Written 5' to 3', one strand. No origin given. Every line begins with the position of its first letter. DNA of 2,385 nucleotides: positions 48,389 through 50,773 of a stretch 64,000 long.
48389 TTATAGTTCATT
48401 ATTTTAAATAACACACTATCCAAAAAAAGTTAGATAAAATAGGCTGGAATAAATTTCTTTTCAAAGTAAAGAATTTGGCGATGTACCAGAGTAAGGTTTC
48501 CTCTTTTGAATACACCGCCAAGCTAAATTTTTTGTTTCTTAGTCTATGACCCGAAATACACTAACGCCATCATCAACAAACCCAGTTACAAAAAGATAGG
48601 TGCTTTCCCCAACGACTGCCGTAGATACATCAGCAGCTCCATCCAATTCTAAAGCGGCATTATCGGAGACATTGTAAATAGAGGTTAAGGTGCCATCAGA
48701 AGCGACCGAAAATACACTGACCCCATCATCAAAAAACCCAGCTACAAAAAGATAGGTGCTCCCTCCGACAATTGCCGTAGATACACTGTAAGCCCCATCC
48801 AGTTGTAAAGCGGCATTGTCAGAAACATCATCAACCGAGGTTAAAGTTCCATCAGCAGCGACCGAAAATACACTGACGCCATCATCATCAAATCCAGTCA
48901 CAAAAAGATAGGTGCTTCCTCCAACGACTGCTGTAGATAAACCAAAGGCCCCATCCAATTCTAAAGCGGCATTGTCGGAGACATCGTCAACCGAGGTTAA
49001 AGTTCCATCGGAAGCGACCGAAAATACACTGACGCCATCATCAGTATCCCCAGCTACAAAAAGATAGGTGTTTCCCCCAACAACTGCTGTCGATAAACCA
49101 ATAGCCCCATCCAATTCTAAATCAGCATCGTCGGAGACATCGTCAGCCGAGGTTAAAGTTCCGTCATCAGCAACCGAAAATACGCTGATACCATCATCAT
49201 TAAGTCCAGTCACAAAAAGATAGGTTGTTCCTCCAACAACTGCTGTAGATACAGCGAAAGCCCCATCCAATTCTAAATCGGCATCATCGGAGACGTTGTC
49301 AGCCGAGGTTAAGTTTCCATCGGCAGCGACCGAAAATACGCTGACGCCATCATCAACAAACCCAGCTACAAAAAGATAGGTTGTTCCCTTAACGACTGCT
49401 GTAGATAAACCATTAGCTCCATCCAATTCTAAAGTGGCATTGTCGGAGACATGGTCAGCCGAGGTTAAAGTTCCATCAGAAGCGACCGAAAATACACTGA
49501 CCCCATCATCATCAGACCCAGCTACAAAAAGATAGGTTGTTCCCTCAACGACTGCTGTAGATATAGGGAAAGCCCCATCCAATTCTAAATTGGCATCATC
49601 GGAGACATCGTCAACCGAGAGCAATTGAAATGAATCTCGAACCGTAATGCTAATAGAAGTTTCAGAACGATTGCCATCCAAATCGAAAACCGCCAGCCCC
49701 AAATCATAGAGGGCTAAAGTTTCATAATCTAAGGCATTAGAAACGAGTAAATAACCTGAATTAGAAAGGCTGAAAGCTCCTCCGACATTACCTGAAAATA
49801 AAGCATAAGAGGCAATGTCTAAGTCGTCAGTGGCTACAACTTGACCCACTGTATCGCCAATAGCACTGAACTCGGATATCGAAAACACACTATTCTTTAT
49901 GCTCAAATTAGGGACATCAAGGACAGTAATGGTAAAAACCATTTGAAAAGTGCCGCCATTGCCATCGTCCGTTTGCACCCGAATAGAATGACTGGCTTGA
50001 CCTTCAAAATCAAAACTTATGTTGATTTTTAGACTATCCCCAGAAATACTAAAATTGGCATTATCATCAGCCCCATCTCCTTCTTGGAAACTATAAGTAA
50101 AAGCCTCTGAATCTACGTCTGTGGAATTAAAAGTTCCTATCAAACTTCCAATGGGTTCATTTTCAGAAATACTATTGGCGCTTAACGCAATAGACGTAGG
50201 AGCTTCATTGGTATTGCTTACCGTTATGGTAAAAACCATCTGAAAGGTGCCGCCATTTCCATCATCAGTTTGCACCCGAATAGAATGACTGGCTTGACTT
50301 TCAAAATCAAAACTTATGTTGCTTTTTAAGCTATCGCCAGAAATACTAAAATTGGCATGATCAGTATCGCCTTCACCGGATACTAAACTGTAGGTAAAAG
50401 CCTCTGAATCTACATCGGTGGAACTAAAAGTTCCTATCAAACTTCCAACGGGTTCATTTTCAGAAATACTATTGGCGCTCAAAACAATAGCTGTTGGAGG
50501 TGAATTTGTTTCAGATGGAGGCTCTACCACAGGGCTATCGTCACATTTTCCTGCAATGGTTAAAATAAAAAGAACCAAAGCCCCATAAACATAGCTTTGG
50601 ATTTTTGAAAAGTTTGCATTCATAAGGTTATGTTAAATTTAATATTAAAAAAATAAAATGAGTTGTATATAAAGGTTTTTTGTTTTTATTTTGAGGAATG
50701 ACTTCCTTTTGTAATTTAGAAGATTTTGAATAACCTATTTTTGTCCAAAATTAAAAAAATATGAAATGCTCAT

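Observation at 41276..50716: Head-to-tail array of four equal-length cadherin + beta-propeller lipoprotein genes under concerted evolution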

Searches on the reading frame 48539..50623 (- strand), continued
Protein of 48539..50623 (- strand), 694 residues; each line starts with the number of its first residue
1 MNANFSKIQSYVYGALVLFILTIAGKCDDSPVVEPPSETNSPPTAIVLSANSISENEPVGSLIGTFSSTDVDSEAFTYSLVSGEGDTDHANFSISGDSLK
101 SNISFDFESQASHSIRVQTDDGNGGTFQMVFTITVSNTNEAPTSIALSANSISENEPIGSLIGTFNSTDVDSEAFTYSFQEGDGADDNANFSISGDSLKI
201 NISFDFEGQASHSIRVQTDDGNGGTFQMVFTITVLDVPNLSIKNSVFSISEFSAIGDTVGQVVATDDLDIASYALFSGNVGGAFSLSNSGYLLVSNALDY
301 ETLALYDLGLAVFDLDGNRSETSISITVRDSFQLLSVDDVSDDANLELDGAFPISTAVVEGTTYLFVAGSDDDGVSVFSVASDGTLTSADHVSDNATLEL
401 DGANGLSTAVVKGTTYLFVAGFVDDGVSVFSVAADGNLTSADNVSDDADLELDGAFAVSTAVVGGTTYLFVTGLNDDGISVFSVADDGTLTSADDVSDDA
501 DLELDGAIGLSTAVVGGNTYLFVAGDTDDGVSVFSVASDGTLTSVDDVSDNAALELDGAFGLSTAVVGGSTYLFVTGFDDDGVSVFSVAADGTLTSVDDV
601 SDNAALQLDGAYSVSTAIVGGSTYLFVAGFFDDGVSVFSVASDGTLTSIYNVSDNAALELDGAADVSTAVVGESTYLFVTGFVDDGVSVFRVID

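Call 22: search_solved_structures(query=window:48539-50623:-, max_evalue=0.01)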
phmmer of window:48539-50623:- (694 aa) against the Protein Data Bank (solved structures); distinct sequences matched with E-value up to 0.01: 27.
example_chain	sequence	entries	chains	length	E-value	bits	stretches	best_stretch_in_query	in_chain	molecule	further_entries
7sz8_A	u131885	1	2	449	3.5e-10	42.1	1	53-339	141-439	Cadherin EGF LAG seven-pass G-type receptor 1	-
5w4t_C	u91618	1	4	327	9.9e-08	34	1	53-339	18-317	Cadherin 23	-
5dzy_A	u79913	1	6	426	5.6e-07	31.5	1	125-330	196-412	Pcdhb8 protein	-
5szl_A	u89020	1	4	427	1.7e-05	26.6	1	106-273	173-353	PROTOCADHERIN GAMMA A1 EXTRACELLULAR CADHERIN DOMAINS 1-4, Protein Pcdhga1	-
5szn_A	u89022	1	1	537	5.2e-05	25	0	40-221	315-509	Protocadherin gamma A9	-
5dzx_A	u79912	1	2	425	6.2e-05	24.7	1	40-172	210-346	Protocadherin beta 6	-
5v5x_A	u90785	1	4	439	6.9e-05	24.6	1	55-324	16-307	MCG133388, isoform CRA_y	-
7sgx_A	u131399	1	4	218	0.00017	23.3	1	53-220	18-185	Cadherin 23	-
8egx_A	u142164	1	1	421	0.00018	23.2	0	53-317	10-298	Protocadherin-16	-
5szo_A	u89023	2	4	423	0.00018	23.2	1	105-318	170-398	Protocadherin Gamma B7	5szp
7scm_A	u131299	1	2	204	0.00018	23.2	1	53-182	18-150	Cadherin 23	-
7n4p_A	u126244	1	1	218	0.0002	23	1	53-221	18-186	Cadherin 23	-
5dzw_A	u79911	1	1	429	0.00021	22.9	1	119-318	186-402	Protocadherin alpha-4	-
6bxu_A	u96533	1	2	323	0.00024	22.8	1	130-314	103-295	Protocadherin-15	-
6bwn_A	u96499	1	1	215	0.00029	22.5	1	149-314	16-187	Protocadherin-15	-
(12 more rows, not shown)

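Call 36: predict_structure(alignment_id=A1)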
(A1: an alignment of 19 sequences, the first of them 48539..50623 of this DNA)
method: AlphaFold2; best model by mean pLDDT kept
length: 694 residues; sequences in the alignment: 19
mean_pLDDT: 87.2   pTM: 0.58
mean pLDDT of the five models: 87.2, 87.2, 86.9, 86.6, 85.6
residues with pLDDT >= 90: 406; 70-90: 227; 50-70: 35; < 50: 26
segments of 3 or more residues with pLDDT < 50: 1-9, 23-38
pLDDT, mean of each block of 10 residues (from residue 1): 36 54 39 42 82 81 88 83 84 92 80 90 86 76 84 84 85 82 88 93 82 90 83 78 78 80 82 89 89 86 84 85 82 88 94 96 97 97 95 94 96 97 96 98 94 96 96 95 98 94 93 96 95 97 96 93 92 97 97 96 91 92 92 94 86 91 96 93 96 84
secondary structure, 60 per line:
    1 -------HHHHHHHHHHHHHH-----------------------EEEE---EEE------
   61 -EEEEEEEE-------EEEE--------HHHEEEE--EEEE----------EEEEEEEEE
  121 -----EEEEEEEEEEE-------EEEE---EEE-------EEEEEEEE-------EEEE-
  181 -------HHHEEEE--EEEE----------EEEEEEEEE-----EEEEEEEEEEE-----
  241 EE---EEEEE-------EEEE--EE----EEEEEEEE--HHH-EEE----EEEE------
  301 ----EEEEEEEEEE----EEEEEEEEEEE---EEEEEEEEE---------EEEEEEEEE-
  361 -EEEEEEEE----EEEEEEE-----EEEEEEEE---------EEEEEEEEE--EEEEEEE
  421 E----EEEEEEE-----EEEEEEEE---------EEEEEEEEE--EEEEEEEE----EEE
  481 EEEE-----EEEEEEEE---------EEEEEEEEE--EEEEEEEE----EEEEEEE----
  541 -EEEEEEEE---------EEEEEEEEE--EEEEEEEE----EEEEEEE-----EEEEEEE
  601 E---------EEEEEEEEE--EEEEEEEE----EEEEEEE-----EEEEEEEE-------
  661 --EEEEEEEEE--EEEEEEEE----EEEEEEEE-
elements in order (helices of 4 or more, strands of 3 or more residues): H8-21 E45-48 E52-54 E62-69 E77-80 E92-95 E98-101 E112-120 E126-136 E144-147 E151-153 E161-168 E176-179 E191-194 E197-200 E211-219 E225-235 E246-250 E258-261 E270-277 E284-286 E291-294 E305-314 E319-329 E333-341 E351-359 E362-369 E374-380 E386-393 E403-411 E414-421 E426-432 E438-445 E455-463 E466-473 E478-484 E490-497 E507-515 E518-525 E530-536 E542-549 E559-567 E570-577 E582-588 E594-601 E611-619 E622-629 E634-640 E646-653 E663-671 E674-681 E686-693

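Call 41: fold_search(model_id=the predicted structure, library=pdb)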
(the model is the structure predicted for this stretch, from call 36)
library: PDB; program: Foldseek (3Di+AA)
matches with E <= 10: 1870; with E <= 0.001: 722
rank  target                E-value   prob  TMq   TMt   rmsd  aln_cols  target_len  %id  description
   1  8d40_B                1.5e-17  1.00  0.18  0.27  20.1       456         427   20  Crystal structure of human CELSR1 EC1-4 (released 2023-08-30)
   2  8d40_A                5.0e-17  1.00  0.19  0.27  19.7       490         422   18  Crystal structure of human CELSR1 EC1-4 (released 2023-08-30)
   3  5v5x_A                8.1e-17  1.00  0.19  0.28  19.2       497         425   18  Protocadherin gammaB7 EC3-6 cis-dimer structure (released 2017-11-01)
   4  5szr_A                8.9e-17  1.00  0.20  0.29  20.2       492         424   16  Protocadherin Gamma B2 extracellular cadherin domains 3-6 (released 2016-10-19)
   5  5szr_B                1.2e-16  1.00  0.19  0.28  19.5       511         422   15  Protocadherin Gamma B2 extracellular cadherin domains 3-6 (released 2016-10-19)
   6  5v5x_B                1.6e-16  1.00  0.19  0.28  18.6       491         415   17  Protocadherin gammaB7 EC3-6 cis-dimer structure (released 2017-11-01)
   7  6e6b_A                1.6e-16  1.00  0.19  0.21  19.3       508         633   17  Crystal structure of the Protocadherin GammaB4 extracellular domain (released 2019-04-10)
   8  7sz8_A                2.5e-16  1.00  0.18  0.27  18.3       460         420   17  Crystal structure of human CELSR1 EC4-7 (released 2022-12-14)
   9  6pgw                  3.4e-16  1.00  0.21  0.31  19.2       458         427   15  Crystal structure of zebrafish Protocadherin-19 EC3-6 (released 2020-12-30)
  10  5v5x_D                3.7e-16  1.00  0.19  0.28  19.1       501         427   19  Protocadherin gammaB7 EC3-6 cis-dimer structure (released 2017-11-01)
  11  5szq_A                4.2e-16  1.00  0.20  0.29  20.1       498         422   18  Protocadherin Gamma A4 extracellular cadherin domains 3-6 (released 2016-11-02)
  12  6vg4_A                4.7e-16  1.00  0.21  0.22  20.5       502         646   16  Human protocadherin 10 ectodomain (released 2020-03-11)
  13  7sz8_B                4.9e-16  1.00  0.19  0.28  18.8       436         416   18  Crystal structure of human CELSR1 EC4-7 (released 2022-12-14)
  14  5erp_B                5.1e-16  1.00  0.20  0.28  15.1       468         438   16  Crystal structure of human Desmocollin-2 ectodomain fragment EC2-5 (released 2016-06-15)
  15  6vg1_A                5.1e-16  1.00  0.18  0.20  32.0       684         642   14  xenopus protocadherin 8.1 EC1-6 (released 2020-03-11)
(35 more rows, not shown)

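Call 46: find_encoding_contigs(protein=P0047, flank=10000, max_places=2)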
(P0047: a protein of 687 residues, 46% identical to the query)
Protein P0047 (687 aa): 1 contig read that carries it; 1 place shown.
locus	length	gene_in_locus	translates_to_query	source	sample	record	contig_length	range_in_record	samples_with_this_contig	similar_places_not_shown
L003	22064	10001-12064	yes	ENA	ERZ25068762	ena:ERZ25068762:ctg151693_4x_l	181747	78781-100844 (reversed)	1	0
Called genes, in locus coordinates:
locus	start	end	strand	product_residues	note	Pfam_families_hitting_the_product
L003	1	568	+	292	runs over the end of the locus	-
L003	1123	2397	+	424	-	PF05201:GlutR_N, PF01488:Shikimate_DH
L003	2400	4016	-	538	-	PF02776:TPP_enzyme_N, PF00205:TPP_enzyme_M, PF02775:TPP_enzyme_C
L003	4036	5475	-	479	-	PF00171:Aldedh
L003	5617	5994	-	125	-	PF01597:GCV_H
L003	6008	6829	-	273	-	PF00459:Inositol_P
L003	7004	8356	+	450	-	PF03721:UDPG_MGDP_dh_N, PF00984:UDPG_MGDP_dh, PF03720:UDPG_MGDP_dh_C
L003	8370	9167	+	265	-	-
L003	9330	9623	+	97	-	-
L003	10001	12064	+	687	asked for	PF10282:Lactonase (faint), PF22352:K319L-like_PKD (faint), PF00028:Cadherin (weak), PF12123:CBD_PlyG (faint)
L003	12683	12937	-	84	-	-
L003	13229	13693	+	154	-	-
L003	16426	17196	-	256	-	PF03193:RsgA_GTPase, PF00005:ABC_tran (faint), PF01926:MMR_HSR1 (weak)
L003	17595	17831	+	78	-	-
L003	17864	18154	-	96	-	PF02686:GatC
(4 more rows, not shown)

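Call 47: find_encoding_contigs(protein=P0018, flank=10000, max_places=2)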
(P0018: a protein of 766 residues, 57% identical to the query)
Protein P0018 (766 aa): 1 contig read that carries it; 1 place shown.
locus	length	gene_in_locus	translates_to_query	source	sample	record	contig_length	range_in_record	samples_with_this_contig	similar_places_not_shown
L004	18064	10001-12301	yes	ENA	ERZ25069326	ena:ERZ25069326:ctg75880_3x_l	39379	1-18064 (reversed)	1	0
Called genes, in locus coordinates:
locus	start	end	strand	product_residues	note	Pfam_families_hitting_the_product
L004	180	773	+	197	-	PF13442:Cytochrome_CBB3, PF07995:GSDH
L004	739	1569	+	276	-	PF07995:GSDH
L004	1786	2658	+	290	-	-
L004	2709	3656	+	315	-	PF06977:SdiA-regulated, PF13449:Phytase-like (weak)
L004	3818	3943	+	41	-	-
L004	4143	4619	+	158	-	PF01235:Na_Ala_symp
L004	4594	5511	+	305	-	PF01235:Na_Ala_symp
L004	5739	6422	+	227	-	PF00574:CLP_protease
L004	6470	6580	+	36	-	-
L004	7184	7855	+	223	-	PF01208:URO-D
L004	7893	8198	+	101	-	PF01208:URO-D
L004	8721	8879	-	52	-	-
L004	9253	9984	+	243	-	PF00028:Cadherin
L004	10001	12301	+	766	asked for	PF00028:Cadherin (weak), PF10282:Lactonase (faint), PF27112:YrzR_Zn_ribbon (faint)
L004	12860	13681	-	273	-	PF13358:DDE_3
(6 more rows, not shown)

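Call 48: find_encoding_contigs(protein=P0069, flank=10000, max_places=2)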
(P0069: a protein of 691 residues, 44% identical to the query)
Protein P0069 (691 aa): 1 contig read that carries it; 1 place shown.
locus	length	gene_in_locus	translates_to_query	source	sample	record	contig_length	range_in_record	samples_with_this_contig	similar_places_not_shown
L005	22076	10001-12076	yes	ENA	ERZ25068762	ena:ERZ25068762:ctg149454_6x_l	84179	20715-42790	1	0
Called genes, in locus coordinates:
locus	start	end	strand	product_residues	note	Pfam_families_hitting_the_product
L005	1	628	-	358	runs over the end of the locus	PF03602:Cons_hypoth95 (faint), PF01555:N6_N4_Mtase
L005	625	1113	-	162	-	PF06300:Tsp45I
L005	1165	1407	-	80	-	PF06300:Tsp45I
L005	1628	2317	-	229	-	PF02348:CTP_transf_3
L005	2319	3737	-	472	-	PF00696:AA_kinase, PF13840:ACT_7 (weak), PF22468:ACT_9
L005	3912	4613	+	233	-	-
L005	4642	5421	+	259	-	PF05690:ThiG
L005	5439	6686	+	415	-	PF02547:Queuosine_synth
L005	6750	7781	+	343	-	-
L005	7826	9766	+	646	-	PF02518:HATPase_c, PF00204:DNA_gyraseB, PF01751:Toprim, PF00986:DNA_gyraseB_C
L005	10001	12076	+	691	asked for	PF27112:YrzR_Zn_ribbon (faint), PF00028:Cadherin, PF00031:Cystatin (faint), PF10282:Lactonase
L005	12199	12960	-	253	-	PF00977:His_biosynth, PF02581:TMP-TENI (faint)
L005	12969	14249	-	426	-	PF00709:Adenylsucc_synt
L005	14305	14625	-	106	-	-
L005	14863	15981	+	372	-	PF03462:PCRF, PF00472:RF-1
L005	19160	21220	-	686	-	PF28399:Ig_CLSTN (faint), PF17963:Big_9 (faint), PF25374:Cadherin_FAT4_N (faint), PF00028:Cadherin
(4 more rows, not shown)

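Call 49: find_encoding_contigs(protein=P0056, flank=10000, max_places=2)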
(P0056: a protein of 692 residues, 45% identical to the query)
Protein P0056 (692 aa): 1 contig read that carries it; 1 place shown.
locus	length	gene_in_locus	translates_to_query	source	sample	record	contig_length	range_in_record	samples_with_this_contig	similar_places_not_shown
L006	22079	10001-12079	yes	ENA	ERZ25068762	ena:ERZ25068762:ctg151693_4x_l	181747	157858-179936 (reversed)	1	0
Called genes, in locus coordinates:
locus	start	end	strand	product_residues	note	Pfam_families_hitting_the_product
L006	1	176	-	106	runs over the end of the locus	-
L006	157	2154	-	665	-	PF20250:FapA_N, PF03961:FapA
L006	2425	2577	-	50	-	-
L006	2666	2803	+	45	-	-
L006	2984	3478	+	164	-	PF01713:Smr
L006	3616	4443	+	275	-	PF00793:DAHP_synth_1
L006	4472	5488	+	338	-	-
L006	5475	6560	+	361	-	PF00926:DHBP_synthase, PF00925:GTP_cyclohydro2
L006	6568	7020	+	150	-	PF01220:DHquinase_II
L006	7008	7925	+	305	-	-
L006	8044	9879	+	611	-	PF00092:VWA, PF13519:VWA_2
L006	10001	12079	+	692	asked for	PF00028:Cadherin (weak), PF27112:YrzR_Zn_ribbon (faint), PF00028:Cadherin (weak), PF10282:Lactonase (faint)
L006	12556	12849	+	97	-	-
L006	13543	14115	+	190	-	-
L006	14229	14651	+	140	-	-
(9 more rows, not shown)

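Call 57: search_protein_families(library=pfam, proteins=[P0013, P0019, P0089, P0020], max_evalue=0.001)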
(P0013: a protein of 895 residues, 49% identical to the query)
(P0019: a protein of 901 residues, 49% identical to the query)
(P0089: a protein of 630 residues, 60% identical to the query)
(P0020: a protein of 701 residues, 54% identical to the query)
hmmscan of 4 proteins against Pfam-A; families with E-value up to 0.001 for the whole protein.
P0013 (895 aa): 3 families
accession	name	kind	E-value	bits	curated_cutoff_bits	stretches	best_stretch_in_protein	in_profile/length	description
PF00028.23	Cadherin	-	5.2e-37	126.6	28.8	4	439-521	2-90/93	Cadherin domain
PF25374.1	Cadherin_FAT4_N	-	1.5e-07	32.1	35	0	439-501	6-65/85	FAT4-like, N-terminal cadherin-like domain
PF01145.31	Band_7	-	7.3e-06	26.6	23.6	0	397-452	44-91/176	SPFH domain / Band 7 family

P0019 (901 aa): 2 families
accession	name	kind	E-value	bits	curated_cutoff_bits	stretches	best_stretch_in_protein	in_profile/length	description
PF00028.23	Cadherin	-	9.5e-35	119.3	28.8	4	150-233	5-91/93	Cadherin domain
PF25374.1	Cadherin_FAT4_N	-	9.8e-08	32.7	35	0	445-508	5-64/85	FAT4-like, N-terminal cadherin-like domain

P0089 (630 aa): 10 families
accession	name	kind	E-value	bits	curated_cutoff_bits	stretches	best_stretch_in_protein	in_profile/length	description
PF24681.1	Kelch_KLHDC2_KLHL20_DRC7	-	7.2e-51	173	50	3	406-617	1-221/221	KLHDC2/KLHL20/DRC7 Kelch-repeats domain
PF01344.31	Kelch_1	-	2.5e-33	113.7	20.1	4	405-433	3-30/46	Kelch motif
PF13418.12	Kelch_4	-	3.3e-20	72.2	21.6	0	554-581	2-32/49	Galactose oxidase, central domain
PF13964.12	Kelch_6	-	2.1e-19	69.2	25.3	0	405-433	3-31/50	Kelch motif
PF24981.1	Beta-prop_ATRN-LZTR1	-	3.8e-19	69.5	50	3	368-470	1-114/289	Attractin/LZTR1 beta-propeller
PF07646.21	Kelch_2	-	2.9e-14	52.6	21.3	0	553-591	1-43/48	Kelch motif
PF00028.23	Cadherin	-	1.3e-13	51.6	28.8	1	253-338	5-92/93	Cadherin domain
PF25210.1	Kelch_FKB95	-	6.3e-09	36.3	70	1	407-522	36-149/268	FKB95, Kelch-repeats domain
PF13415.12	Kelch_3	-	8.8e-08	32.6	22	0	413-460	1-47/48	Galactose oxidase, central domain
PF17963.7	Big_9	-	1.6e-05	26.2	23.6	0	142-236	1-89/89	Bacterial Ig domain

P0020 (701 aa): 3 families
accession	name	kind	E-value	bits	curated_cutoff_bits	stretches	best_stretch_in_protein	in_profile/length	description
PF00028.23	Cadherin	-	4.2e-24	85.2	28.8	3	52-125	4-78/93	Cadherin domain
PF10282.15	Lactonase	-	6.7e-10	39.1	21.7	0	423-507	204-290/344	Lactonase, 7-bladed beta-propeller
PF00031.27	Cystatin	-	0.00012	22.7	22.2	0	505-530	29-54/92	Cystatin domain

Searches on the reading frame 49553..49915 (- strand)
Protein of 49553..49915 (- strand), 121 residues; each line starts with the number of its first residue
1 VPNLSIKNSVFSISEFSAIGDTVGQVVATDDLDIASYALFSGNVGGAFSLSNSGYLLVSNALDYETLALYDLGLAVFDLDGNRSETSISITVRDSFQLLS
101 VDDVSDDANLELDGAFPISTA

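Call 72: find_related_loci(query=A3, collection=metagenome_contigs, flank=10000)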
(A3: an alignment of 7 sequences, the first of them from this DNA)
Query A3 (121 aa) in metagenome_contigs; peptide patterns used: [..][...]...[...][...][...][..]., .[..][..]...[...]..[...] (x = any residue, [..] = any of these).
308 stretches matched a pattern; 41 encode a relative of the query (tblastn E <= 1e-3); 41 distinct loci.
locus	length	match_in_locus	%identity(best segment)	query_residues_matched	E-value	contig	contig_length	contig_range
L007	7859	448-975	43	1-94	7e-16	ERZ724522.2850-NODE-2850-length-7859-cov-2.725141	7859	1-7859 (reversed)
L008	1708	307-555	43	11-94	3e-14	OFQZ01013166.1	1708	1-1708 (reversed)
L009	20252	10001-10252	36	13-95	3e-10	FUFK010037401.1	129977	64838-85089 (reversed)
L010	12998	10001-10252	36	13-95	4e-10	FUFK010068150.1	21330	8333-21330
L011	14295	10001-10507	45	12-105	1e-9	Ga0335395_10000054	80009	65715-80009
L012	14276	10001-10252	35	13-95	2e-9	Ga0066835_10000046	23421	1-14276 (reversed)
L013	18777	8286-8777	37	14-105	6e-9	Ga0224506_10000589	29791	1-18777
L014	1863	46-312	34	31-119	1e-8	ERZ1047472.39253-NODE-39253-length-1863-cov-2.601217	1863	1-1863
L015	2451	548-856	35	11-108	1e-8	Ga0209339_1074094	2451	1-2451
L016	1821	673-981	35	11-108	2e-8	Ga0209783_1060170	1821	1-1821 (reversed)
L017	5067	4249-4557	35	11-108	4e-8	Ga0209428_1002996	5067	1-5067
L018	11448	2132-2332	41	27-94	1e-7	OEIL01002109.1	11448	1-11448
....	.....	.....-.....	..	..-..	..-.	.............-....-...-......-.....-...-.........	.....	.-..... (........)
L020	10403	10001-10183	44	33-94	4e-7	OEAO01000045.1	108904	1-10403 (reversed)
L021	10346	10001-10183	44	33-94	4e-7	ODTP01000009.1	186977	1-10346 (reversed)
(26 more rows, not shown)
